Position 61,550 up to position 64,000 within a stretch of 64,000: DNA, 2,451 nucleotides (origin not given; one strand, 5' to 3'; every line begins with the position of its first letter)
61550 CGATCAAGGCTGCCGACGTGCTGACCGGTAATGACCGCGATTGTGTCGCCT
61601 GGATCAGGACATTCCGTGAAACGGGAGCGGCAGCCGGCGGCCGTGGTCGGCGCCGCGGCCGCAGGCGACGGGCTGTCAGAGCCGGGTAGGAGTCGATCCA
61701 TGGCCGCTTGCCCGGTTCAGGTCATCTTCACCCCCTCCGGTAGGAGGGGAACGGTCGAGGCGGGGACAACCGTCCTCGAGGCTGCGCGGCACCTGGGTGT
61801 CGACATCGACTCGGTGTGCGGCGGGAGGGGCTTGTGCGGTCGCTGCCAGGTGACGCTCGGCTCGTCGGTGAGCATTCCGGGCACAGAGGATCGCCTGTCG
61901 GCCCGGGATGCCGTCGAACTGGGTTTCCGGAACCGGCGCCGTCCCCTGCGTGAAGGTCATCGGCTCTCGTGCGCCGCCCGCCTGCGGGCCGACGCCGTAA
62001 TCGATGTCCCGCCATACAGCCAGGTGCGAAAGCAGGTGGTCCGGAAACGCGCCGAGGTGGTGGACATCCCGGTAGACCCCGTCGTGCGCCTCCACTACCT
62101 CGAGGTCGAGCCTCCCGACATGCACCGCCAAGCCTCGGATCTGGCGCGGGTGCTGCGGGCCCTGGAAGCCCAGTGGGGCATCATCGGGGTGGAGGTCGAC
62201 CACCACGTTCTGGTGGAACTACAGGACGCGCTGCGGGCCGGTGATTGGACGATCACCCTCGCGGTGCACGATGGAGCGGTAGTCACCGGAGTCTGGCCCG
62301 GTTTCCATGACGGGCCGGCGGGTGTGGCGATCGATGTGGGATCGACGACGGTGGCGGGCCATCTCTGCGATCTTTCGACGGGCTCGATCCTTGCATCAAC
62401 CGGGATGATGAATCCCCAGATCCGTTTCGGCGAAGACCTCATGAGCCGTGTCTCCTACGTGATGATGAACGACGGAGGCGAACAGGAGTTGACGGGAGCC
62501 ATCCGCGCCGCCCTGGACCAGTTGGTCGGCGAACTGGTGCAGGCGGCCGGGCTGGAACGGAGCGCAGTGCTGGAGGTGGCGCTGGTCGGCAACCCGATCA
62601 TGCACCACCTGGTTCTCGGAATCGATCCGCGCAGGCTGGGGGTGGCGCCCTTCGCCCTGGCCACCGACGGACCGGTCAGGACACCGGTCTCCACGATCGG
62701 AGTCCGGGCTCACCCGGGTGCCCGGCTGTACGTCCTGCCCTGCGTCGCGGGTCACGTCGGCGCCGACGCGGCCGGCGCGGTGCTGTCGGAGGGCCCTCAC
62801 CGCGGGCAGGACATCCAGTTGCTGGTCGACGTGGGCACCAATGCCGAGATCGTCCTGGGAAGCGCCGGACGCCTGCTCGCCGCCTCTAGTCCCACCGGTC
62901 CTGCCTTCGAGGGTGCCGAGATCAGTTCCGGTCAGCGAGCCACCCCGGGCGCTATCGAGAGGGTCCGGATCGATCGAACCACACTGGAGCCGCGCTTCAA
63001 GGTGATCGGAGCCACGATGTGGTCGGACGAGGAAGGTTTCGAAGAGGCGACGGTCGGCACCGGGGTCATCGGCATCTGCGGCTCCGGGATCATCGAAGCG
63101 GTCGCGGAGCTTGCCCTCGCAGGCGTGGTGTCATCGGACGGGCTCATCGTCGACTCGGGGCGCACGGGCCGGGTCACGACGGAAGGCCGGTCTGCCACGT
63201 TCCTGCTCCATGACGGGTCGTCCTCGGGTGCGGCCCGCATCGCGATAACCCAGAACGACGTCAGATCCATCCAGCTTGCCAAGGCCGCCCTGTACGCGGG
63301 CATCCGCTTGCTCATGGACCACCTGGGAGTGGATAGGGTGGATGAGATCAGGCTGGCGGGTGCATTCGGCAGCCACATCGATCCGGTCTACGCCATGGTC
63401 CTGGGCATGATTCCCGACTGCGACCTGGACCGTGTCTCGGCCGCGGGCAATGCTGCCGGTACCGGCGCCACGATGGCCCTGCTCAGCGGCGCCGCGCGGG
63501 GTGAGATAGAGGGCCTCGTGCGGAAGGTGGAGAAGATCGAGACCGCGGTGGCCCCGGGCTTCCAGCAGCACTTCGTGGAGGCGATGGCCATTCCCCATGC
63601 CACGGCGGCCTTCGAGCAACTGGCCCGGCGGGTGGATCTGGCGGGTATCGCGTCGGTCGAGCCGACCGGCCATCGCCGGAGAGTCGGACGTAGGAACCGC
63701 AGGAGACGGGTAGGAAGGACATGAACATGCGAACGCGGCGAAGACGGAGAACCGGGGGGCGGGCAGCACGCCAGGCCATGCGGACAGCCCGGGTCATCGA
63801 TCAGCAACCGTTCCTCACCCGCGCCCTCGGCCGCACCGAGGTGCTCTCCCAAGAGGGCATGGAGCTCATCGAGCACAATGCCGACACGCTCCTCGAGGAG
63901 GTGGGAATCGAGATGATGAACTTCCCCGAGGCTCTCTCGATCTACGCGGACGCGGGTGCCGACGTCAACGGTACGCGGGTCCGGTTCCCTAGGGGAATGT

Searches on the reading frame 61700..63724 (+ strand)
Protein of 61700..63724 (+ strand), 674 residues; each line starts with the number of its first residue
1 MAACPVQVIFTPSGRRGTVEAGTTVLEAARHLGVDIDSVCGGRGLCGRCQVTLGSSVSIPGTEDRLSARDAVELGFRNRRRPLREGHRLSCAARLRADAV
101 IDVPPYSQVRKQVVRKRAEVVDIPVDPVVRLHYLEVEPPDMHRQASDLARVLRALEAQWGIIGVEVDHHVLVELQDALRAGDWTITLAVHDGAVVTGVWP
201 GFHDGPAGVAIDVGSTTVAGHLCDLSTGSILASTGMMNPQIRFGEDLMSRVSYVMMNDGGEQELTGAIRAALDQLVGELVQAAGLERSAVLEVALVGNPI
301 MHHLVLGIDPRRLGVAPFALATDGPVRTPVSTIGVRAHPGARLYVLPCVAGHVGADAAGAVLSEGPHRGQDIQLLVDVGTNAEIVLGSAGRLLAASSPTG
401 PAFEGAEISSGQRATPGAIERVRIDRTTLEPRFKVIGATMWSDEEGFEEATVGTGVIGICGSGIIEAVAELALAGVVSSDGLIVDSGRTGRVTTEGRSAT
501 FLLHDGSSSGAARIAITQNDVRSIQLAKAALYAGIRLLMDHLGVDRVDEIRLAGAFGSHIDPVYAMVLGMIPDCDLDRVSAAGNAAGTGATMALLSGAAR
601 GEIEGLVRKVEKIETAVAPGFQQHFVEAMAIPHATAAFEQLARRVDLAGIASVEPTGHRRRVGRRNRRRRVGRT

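Call 9: search_protein_families(library=pfam, proteins=[window:61700-63724:+], max_evalue=0.01)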
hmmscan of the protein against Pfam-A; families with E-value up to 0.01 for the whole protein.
window:61700-63724:+ (674 aa): 4 families
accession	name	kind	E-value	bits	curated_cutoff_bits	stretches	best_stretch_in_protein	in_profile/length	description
PF14574.11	RACo_C_ter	-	6.9e-87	291.3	27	1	372-640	2-259/261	C-terminal domain of RACo the ASKHA domain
PF17651.6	Raco_middle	-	1e-46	159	26.8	1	208-365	2-159/163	RACo middle region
PF17650.6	RACo_linker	-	8.3e-26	90.1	26.2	1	121-204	4-85/86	RACo linker region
PF00111.32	Fer2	-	6e-07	29.7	21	1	12-94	3-75/77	2Fe-2S iron-sulfur cluster binding domain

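Call 10: search_protein_families(library=ncbifam, proteins=[window:61700-63724:+], max_evalue=0.01)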
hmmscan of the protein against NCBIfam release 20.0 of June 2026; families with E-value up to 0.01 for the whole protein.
window:61700-63724:+ (674 aa): 5 families
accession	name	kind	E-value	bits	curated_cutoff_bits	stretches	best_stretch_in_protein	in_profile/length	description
NF040756.1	corr_regen_AcsV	exception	1e-109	367.7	800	1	8-635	2-627/632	corrinoid activation/regeneration protein AcsV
TIGR04270.1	Rama_corrin_act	subfamily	2.6e-30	105.3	500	1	208-666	2-451/534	methylamine methyltransferase corrinoid protein reductive activase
TIGR01941.1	nqrF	equivalog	1.7e-07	30.6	295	1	15-104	42-121/405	NADH:ubiquinone reductase (Na(+)-transporting) subunit F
NF058606.1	GlBtMonoRdsGbcB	equivalog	0.00013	21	500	1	6-53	278-324/362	glycine betaine monooxygenase reductase subunit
TIGR02007.1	fdx_isc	equivalog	0.00015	21.8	132.1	1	10-107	11-103/110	ISC system 2Fe-2S type ferredoxin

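Call 85: search_solved_structures(query=window:61700-63724:+, max_evalue=0.001)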
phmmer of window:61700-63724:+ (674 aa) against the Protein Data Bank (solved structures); distinct sequences matched with E-value up to 0.001: 6.
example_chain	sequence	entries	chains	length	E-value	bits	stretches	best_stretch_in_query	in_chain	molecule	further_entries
3zyy_X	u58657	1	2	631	8.6e-89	302.3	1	6-634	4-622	IRON-SULFUR CLUSTER BINDING PROTEIN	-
4c1n_K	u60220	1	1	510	7.9e-79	269.4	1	125-634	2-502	IRON-SULFUR CLUSTER BINDING PROTEIN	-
4c1n_I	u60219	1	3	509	1e-78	269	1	126-634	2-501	IRON-SULFUR CLUSTER BINDING PROTEIN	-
3ah7_A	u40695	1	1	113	0.00075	21.7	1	10-107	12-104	[2Fe-2S]ferredoxin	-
8a1t_F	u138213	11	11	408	0.00087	21.5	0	20-105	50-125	Na(+)-translocating NADH-quinone reductase subunit F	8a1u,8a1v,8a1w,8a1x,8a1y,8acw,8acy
7xk3_F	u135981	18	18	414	0.00089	21.4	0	20-105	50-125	Na(+)-translocating NADH-quinone reductase subunit F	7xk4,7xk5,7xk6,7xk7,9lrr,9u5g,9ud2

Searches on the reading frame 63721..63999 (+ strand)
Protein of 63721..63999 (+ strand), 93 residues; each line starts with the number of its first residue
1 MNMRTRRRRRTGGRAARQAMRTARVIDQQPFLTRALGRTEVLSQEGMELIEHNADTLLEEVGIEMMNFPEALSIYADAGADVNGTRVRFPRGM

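Call 9: search_protein_families(library=pfam, proteins=[window:63721-63999:+], max_evalue=0.01)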
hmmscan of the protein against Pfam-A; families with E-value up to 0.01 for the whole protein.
window:63721-63999:+ (93 aa): 1 family
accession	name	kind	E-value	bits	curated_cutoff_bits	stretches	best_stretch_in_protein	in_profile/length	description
PF06253.16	MTTB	-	1.4e-20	73.3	25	1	10-93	1-84/500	Trimethylamine methyltransferase (MTTB)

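Call 10: search_protein_families(library=ncbifam, proteins=[window:63721-63999:+], max_evalue=0.01)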
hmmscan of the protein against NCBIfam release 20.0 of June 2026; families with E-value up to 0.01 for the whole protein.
window:63721-63999:+ (93 aa): 1 family
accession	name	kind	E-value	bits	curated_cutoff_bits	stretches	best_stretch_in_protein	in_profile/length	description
TIGR02369.2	trimeth_pyl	equivalog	0.00092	17.8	525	1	40-91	4-56/469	[trimethylamine--corrinoid protein] Co-methyltransferase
